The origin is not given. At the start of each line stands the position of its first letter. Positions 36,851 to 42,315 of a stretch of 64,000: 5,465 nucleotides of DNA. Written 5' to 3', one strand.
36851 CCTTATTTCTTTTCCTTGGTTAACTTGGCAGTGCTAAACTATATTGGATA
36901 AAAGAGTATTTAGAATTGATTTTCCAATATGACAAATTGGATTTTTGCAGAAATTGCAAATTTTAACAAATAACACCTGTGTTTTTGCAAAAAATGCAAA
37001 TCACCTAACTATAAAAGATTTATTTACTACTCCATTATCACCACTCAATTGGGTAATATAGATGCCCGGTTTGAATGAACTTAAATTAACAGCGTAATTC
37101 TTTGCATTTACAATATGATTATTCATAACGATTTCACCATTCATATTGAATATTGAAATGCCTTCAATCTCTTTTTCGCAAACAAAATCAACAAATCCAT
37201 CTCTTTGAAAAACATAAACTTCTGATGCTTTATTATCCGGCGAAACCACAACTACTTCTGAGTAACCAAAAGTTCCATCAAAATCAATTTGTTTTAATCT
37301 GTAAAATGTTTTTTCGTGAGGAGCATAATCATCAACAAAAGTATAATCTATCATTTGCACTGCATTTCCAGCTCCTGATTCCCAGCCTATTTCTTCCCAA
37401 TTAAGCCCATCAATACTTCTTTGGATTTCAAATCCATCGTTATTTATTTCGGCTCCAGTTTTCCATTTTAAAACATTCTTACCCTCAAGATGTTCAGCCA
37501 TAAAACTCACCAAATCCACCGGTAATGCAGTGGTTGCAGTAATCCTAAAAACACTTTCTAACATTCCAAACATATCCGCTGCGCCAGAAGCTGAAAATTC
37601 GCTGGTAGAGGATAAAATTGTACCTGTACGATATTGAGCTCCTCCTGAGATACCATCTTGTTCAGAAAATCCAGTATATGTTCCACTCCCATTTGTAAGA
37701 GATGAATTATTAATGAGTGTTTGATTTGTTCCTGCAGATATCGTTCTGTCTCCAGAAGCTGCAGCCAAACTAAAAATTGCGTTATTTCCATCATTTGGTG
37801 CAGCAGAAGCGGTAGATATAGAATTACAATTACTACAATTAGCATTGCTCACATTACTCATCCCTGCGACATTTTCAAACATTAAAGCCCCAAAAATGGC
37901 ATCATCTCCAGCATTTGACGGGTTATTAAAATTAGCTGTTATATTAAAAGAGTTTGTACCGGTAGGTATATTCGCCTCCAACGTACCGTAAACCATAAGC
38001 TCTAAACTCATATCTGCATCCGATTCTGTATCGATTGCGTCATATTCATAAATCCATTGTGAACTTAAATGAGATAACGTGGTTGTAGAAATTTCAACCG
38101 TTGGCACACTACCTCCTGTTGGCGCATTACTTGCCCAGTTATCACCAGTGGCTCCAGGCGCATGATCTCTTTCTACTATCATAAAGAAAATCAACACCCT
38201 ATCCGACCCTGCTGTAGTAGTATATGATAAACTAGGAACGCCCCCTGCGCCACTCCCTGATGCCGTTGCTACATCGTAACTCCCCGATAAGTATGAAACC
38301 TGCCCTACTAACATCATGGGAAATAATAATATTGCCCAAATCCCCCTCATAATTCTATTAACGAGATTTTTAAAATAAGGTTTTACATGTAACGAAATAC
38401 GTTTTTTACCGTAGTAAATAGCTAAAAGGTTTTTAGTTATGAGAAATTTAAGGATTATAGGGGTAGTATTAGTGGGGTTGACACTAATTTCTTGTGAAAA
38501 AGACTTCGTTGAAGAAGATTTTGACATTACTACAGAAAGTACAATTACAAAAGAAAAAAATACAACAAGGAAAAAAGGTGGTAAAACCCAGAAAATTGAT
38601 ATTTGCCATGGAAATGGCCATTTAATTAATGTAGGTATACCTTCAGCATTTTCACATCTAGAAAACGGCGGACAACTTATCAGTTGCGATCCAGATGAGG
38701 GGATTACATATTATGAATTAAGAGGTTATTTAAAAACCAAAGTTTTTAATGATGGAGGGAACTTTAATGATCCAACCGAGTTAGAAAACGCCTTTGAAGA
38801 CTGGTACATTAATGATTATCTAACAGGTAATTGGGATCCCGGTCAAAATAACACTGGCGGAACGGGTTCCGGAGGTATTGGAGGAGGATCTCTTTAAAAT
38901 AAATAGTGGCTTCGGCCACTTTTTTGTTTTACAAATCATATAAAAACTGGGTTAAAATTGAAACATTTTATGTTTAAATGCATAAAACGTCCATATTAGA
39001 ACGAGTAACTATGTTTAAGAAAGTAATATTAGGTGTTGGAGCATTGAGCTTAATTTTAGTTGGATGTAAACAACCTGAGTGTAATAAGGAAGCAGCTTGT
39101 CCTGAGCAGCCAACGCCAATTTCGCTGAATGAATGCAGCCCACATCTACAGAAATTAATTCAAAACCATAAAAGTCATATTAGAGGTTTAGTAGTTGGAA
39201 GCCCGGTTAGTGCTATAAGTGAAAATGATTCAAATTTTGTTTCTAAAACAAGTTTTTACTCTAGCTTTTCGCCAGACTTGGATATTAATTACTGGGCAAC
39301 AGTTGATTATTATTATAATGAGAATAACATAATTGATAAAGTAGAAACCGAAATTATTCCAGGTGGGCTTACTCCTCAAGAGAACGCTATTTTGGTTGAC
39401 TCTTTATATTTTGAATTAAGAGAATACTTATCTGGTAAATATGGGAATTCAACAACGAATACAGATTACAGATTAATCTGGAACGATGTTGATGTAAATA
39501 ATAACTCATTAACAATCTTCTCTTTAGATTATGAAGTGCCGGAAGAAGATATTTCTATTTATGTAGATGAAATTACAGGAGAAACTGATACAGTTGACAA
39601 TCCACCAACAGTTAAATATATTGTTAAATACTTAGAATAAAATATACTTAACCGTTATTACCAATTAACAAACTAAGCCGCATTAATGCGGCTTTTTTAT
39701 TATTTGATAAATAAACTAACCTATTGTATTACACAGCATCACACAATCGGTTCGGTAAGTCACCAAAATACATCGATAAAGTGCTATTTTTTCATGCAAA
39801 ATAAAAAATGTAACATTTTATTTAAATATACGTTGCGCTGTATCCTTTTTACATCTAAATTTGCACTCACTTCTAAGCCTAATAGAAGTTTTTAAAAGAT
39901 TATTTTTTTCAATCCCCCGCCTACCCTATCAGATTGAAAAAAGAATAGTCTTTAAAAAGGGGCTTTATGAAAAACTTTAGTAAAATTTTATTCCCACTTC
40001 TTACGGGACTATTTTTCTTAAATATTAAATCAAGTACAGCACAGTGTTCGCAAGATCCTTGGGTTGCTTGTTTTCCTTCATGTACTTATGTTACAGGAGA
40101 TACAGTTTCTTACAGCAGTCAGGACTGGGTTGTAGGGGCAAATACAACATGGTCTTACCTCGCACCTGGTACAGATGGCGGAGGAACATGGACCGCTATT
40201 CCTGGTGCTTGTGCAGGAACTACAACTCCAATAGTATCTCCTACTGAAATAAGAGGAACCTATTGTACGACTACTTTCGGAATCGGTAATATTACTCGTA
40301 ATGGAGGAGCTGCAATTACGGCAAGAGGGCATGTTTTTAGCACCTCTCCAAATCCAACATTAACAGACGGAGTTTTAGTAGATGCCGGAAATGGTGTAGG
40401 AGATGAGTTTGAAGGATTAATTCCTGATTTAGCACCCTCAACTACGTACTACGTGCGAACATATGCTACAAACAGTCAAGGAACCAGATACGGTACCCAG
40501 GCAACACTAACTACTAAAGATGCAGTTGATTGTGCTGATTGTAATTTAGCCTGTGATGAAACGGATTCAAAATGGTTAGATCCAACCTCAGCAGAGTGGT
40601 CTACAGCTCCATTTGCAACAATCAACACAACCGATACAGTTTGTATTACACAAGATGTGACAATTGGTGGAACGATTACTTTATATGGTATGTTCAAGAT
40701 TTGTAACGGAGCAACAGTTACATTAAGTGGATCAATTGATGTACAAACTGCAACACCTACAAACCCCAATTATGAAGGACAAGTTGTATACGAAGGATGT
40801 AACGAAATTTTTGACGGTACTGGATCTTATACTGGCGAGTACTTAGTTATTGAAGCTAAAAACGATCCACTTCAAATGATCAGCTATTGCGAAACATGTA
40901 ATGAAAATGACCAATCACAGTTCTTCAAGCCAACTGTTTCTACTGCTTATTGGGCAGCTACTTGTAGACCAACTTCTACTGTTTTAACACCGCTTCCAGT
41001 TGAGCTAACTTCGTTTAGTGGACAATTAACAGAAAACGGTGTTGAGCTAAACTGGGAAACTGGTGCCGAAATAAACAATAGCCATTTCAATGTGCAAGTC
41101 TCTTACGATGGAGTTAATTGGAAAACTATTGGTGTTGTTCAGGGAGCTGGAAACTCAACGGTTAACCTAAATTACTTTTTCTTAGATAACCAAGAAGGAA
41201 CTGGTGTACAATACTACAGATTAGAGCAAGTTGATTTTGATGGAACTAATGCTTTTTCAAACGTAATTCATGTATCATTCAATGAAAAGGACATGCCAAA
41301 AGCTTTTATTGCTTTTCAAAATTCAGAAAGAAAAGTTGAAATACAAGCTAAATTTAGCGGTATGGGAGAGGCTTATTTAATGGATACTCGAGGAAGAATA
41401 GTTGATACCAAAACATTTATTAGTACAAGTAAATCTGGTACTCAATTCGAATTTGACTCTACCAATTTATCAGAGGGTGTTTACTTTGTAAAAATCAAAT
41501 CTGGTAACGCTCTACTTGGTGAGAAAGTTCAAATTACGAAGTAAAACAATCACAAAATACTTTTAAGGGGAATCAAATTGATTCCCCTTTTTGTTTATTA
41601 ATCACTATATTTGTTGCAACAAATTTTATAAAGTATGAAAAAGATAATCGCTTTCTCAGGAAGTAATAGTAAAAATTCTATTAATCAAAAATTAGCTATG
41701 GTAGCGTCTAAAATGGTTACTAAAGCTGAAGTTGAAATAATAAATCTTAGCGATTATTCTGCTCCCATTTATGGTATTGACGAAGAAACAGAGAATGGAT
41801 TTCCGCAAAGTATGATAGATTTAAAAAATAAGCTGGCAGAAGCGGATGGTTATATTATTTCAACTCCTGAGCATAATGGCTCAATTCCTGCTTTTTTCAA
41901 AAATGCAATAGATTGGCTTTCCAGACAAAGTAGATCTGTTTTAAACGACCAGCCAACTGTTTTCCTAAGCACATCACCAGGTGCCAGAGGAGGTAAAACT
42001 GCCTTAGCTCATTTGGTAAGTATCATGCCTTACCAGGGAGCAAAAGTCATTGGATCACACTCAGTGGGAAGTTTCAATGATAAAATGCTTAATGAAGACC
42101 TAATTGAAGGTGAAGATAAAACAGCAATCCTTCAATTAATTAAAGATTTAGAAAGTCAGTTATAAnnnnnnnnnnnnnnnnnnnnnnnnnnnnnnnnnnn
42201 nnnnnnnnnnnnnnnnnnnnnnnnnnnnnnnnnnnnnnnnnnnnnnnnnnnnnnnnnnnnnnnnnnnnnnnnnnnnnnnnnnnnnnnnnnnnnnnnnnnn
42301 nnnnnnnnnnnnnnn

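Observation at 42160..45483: CarH/LitR-like B12-binding MerR regulator in an operon with two NAPE-PLD-like metallo-hydrolase paralogs: a candidate light/B12-controlled lipid-hydrolase module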

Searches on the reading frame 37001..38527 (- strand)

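Call 58: search_protein_families(library=pfam, proteins=[window:37001-38527:-], max_evalue=0.001)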
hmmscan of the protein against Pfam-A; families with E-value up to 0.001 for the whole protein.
window:37001-38527:- (508 aa): 2 families
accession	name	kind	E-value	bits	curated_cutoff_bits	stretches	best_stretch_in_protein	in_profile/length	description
PF18962.6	Por_Secre_tail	-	1.7e-07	31.9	27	1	455-507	22-75/75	Secretion system C-terminal sorting domain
PF11589.14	DUF3244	-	0.00081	19.8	25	0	456-505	43-94/96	Domain of unknown function (DUF3244)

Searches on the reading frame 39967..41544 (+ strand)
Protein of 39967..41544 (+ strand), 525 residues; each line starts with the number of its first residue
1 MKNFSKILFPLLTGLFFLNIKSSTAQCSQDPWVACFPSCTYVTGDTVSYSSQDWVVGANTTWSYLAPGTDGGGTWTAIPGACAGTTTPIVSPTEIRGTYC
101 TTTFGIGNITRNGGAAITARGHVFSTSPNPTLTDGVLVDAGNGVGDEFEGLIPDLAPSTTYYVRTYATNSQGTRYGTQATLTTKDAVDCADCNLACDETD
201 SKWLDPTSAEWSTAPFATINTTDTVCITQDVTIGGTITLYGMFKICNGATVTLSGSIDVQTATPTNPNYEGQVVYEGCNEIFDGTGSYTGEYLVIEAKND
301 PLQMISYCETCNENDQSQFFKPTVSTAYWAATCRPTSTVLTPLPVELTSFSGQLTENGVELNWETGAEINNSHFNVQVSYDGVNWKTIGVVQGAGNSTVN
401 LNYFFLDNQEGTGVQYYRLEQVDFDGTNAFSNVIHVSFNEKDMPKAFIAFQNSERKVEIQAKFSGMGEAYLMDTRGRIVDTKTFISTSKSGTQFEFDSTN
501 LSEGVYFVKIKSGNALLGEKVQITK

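Call 58: search_protein_families(library=pfam, proteins=[window:39967-41544:+], max_evalue=0.001)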
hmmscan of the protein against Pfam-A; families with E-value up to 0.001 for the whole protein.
window:39967-41544:+ (525 aa): 1 family
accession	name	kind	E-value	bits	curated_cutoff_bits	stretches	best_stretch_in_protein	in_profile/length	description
PF18962.6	Por_Secre_tail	-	2.1e-06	28.3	27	1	469-522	24-74/75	Secretion system C-terminal sorting domain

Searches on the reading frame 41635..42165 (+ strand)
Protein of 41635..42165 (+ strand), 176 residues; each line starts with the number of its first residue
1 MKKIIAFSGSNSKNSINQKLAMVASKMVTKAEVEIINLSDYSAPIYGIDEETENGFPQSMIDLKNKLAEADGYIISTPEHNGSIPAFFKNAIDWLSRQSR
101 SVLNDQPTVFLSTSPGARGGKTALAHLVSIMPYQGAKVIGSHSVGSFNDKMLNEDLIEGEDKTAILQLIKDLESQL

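Call 3: search_protein_families(library=pfam, proteins=[window:41635-42165:+], max_evalue=0.01)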
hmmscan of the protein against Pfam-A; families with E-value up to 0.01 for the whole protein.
window:41635-42165:+ (176 aa): 2 families
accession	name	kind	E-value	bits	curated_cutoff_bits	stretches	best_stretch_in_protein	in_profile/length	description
PF03358.20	FMN_red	-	9.1e-40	136.1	24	1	3-144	2-145/152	NADPH-dependent FMN reductase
PF02525.22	Flavodoxin_2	-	6.6e-08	32.9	27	1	12-104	15-112/198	Flavodoxin-like fold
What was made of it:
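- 41635..42165 (+): YieF/ChrR-like NAD(P)H-dependent FMN reductase, convergent with the regulator; the stop codons share a palindromic TTATAA (42160-42165). FMN_red E 9e-40 (call 3).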

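Call 4: search_protein_families(library=ncbifam, proteins=[window:41635-42165:+], max_evalue=0.01)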
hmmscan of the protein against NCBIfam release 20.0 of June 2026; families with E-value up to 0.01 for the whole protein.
window:41635-42165:+ (176 aa): 5 families
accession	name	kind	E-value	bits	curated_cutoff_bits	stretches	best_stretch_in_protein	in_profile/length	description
TIGR04037.1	LLM_duo_CE1759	subfamily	1.1e-06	28.4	175.9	1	14-118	15-118/199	CE1759 family FMN reductase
TIGR03566.1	FMN_reduc_MsuE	equivalog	1.1e-05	25.3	212.5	1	3-117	1-113/174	FMN reductase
TIGR02690.1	resist_ArsH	equivalog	1.3e-05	24.4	292.25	1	3-105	28-126/219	arsenical resistance protein ArsH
TIGR03567.1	FMN_reduc_SsuE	equivalog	2.7e-05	24.2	164.05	1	3-99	1-95/171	NADPH-dependent FMN reductase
NF007859.0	PRK10569.1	equivalog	0.0002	21.2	225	1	3-97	2-94/191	NADPH-dependent FMN reductase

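Call 51: search_solved_structures(query=window:41635-42165:+, max_evalue=0.0001)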
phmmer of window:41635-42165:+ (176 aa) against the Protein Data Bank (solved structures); distinct sequences matched with E-value up to 0.0001: 14.
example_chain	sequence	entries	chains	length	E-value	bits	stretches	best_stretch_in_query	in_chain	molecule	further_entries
3svl_A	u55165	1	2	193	2.7e-19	72.9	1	4-140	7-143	protein yieF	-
3s2y_A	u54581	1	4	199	2.7e-17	66.4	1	7-140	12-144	Chromate reductase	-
4hs4_A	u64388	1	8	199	2.7e-17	66.4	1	7-140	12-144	Chromate reductase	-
4h6p_A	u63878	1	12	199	1.9e-16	63.6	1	7-140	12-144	Chromate reductase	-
3u7r_A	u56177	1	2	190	1.5e-14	57.5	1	2-136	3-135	NADPH-dependent FMN reductase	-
1rtt_A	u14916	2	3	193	1.9e-11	47.4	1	3-131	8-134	conserved hypothetical protein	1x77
7bx9_A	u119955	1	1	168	1.4e-09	41.3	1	3-140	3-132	Azoreductase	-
1nni_1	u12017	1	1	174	3.5e-09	40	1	22-143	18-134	hypothetical protein yhda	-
2gsw_A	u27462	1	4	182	4.1e-09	39.8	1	22-143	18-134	yhdA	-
3gfr_A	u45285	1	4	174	4.5e-09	39.7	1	22-141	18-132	FMN-dependent NADPH-azoreductase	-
3gfq_A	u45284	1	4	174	1.3e-08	38.2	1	22-143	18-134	FMN-dependent NADPH-azoreductase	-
3gfs_A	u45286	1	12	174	1.4e-08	38.1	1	22-142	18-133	FMN-dependent NADPH-azoreductase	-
7f76_A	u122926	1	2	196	8.5e-08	35.5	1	5-130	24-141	FMN-dependent NADPH-quinone reductase (azoR)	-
3fvw_A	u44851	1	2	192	2.5e-07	34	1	2-99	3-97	Putative NAD(P)H-dependent FMN reductase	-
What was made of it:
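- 41635..42165 (+): PDB YieF 3svl E 3e-19 and chromate reductase E 3e-17 (call 51).
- On YieF/ChrR-type NAD(P)H-dependent FMN reductases: YieF 3svl E 3e-19 (call 51).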

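Call 73: find_homologous_proteins(query=window:41635-42165:+)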
Query window:41635-42165:+ (176 aa): 687 proteins with E <= 0.001 among 777 candidates; the best 120 are listed.
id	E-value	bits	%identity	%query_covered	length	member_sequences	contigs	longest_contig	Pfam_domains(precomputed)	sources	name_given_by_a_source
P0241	6.3e-103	359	94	100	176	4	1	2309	PF02525.23,PF03358.21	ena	-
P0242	3.9e-86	305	78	100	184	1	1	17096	PF02525.23,PF03358.21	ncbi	-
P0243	2.2e-81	289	75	100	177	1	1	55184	PF02525.23,PF03358.21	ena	-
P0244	4.4e-79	282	72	100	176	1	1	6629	PF02525.23,PF03358.21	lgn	-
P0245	3.3e-74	266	72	99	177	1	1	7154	PF02525.23,PF03358.21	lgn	-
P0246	6.6e-73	262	69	99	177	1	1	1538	PF02525.23,PF03358.21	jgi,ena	-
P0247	5.1e-70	252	69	99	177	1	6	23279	PF02525.23,PF03358.21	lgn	-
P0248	5.6e-69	249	68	100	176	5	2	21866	PF02525.23,PF03358.21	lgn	-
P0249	1.4e-67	245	64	100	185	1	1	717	PF02525.23,PF03358.21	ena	-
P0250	5.5e-67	243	64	98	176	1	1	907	PF02525.23,PF03358.21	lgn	-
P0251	1.0e-66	242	65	100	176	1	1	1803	PF02525.23,PF03358.21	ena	-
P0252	4.7e-66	240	65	100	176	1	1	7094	PF02525.23,PF03358.21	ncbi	-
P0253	3.2e-65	237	63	100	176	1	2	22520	PF02525.23,PF03358.21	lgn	-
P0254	6.2e-64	233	57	100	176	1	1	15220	PF02525.23,PF03358.21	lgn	-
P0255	7.2e-64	232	60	100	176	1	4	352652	PF02525.23,PF03358.21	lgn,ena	-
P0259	7.0e-63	229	61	98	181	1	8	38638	PF02525.23,PF03358.21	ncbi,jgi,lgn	ncbi:MAG: chromate reductase [Salibacteraceae bacterium]|jgi:NAD(P)H-dependent FMN reductase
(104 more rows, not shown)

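Call 74: find_encoding_contigs(protein=P0247, flank=5000, max_places=2)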
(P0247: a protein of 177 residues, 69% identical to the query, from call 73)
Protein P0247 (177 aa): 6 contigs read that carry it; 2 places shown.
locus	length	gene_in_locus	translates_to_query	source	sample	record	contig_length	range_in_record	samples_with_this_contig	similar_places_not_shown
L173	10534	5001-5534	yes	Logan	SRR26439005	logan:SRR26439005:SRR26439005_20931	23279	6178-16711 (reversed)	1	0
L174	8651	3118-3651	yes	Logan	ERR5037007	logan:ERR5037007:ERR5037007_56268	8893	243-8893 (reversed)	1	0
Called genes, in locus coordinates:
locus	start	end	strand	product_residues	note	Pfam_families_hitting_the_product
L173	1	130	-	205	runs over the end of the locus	PF12867:DinB_2 (weak)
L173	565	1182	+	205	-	-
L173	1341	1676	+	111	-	PF26622:DUF8199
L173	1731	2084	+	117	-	PF00403:HMA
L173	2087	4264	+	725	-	PF13715:CarbopepD_reg_2, PF07715:Plug (weak), PF00593:TonB_dep_Rec_b-barrel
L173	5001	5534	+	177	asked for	PF02525:Flavodoxin_2, PF03358:FMN_red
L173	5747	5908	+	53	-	-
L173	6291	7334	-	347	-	PF13483:Lactamase_B_3, PF12706:Lactamase_B_2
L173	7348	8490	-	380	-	PF00753:Lactamase_B (faint), PF13483:Lactamase_B_3, PF12706:Lactamase_B_2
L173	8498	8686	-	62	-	-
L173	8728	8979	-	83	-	PF00106:adh_short (faint)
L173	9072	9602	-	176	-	PF00440:TetR_N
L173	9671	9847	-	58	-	-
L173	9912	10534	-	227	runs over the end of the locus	-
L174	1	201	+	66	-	?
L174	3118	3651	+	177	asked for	PF02525:Flavodoxin_2, PF03358:FMN_red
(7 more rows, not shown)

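Call 75: find_encoding_contigs(protein=P0259, flank=5000, max_places=2)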
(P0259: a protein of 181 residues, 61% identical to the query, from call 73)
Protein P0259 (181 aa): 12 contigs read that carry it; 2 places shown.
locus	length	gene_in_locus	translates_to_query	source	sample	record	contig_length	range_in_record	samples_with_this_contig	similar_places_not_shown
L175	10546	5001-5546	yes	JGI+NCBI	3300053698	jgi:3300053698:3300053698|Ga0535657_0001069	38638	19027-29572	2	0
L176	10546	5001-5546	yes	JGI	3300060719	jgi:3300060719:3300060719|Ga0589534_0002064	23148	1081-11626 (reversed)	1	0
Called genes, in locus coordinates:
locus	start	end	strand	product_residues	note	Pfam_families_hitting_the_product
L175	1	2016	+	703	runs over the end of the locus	PF04851:ResIII (weak), PF00270:DEAD, PF00271:Helicase_C, PF16124:RecQ_Zn_bind, PF09382:RQC, PF00570:HRDC, PF14493:HTH_40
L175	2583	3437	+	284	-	PF19700:DUF6198 (faint), PF02588:YitT_membrane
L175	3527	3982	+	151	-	PF06695:Sm_multidrug_ex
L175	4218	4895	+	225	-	PF04264:YceI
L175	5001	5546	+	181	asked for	PF02525:Flavodoxin_2, PF03358:FMN_red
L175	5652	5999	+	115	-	PF01022:HTH_5, PF13412:HTH_24 (faint)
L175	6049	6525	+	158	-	PF20001:DUF6428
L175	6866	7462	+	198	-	-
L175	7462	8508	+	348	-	PF01758:SBF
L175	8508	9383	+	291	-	PF01263:Aldose_epim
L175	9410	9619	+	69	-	PF13275:S4_2, PF01479:S4 (weak)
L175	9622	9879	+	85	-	PF12843:QSregVF_b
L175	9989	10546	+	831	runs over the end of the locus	PF12969:DUF3857, PF10754:DUF2569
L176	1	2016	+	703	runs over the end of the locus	PF04851:ResIII (weak), PF00270:DEAD, PF00271:Helicase_C, PF16124:RecQ_Zn_bind, PF09382:RQC, PF00570:HRDC, PF14493:HTH_40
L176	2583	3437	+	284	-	PF19700:DUF6198 (faint), PF02588:YitT_membrane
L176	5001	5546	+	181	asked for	PF02525:Flavodoxin_2, PF03358:FMN_red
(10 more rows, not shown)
